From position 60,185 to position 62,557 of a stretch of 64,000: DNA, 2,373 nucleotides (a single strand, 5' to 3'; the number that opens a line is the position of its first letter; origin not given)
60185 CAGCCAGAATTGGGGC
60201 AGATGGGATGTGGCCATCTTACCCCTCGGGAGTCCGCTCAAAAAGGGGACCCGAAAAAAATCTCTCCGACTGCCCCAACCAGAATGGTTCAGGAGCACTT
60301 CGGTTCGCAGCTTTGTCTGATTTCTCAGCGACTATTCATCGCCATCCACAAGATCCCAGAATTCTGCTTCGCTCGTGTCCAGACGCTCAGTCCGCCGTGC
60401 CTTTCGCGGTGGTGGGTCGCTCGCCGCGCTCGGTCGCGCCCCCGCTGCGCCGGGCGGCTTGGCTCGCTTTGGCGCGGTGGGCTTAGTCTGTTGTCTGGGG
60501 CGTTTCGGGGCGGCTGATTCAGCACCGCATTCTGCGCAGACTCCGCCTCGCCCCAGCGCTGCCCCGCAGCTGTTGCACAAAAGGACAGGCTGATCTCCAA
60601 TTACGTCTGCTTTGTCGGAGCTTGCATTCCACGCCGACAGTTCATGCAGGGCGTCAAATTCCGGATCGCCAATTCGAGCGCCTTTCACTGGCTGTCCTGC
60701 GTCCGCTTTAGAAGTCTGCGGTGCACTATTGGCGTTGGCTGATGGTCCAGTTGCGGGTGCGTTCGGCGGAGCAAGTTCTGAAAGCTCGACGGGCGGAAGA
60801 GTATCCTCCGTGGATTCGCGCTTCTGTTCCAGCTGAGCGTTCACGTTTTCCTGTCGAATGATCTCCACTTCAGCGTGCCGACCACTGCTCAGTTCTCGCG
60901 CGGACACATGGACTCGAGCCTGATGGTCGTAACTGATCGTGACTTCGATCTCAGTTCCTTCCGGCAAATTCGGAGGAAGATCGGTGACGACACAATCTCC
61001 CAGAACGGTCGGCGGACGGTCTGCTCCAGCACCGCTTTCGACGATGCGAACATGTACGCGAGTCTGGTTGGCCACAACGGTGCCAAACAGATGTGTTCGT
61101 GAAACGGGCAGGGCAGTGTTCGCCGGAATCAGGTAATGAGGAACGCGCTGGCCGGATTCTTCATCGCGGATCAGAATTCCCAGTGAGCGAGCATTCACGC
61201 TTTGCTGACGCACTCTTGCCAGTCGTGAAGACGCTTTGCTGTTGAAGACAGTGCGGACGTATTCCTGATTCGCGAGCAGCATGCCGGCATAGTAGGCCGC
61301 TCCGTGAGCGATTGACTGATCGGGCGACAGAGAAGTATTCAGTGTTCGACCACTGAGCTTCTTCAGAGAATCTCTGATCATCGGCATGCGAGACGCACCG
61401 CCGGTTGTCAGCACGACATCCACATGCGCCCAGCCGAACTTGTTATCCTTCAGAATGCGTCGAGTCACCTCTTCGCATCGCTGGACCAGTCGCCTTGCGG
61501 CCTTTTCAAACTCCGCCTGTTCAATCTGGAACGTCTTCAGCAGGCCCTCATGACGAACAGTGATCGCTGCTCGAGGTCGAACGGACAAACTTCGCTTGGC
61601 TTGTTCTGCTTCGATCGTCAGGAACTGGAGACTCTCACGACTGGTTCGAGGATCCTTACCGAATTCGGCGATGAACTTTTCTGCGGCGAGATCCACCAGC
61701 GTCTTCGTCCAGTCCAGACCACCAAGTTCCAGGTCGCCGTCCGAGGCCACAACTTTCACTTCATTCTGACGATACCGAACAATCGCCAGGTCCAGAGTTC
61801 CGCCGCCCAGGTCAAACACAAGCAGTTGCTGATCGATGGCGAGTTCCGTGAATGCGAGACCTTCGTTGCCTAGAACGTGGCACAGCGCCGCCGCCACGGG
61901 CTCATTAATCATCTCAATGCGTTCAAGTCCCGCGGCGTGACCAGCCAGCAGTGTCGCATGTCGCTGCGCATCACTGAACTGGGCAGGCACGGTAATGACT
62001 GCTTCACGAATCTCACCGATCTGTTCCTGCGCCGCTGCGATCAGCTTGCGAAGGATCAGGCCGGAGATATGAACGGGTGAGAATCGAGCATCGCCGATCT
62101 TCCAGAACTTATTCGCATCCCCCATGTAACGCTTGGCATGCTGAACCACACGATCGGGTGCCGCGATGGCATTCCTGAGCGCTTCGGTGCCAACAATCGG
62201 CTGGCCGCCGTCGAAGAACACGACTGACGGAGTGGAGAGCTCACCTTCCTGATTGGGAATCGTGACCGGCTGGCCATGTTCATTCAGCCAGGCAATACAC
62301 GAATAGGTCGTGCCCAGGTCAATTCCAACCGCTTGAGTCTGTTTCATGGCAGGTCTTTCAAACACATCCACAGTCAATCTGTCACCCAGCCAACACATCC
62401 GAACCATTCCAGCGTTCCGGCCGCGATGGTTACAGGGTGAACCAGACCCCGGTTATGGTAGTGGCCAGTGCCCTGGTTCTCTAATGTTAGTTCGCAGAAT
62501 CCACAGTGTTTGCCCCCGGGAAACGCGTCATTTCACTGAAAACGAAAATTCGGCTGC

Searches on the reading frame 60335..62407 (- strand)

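Call 96: search_protein_families(library=pfam, proteins=[window:60335-62407:-], max_evalue=0.00001)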
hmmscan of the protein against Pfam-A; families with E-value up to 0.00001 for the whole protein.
window:60335-62407:- (691 aa): 2 families
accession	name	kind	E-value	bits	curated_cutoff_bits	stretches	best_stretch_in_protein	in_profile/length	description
PF00012.26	HSP70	-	1.9e-93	314.2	20.6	2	106-529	105-509/599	Hsp70 protein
PF06723.19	MreB_Mbl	-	2.4e-12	46.8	27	1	117-374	76-319/327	MreB/Mbl protein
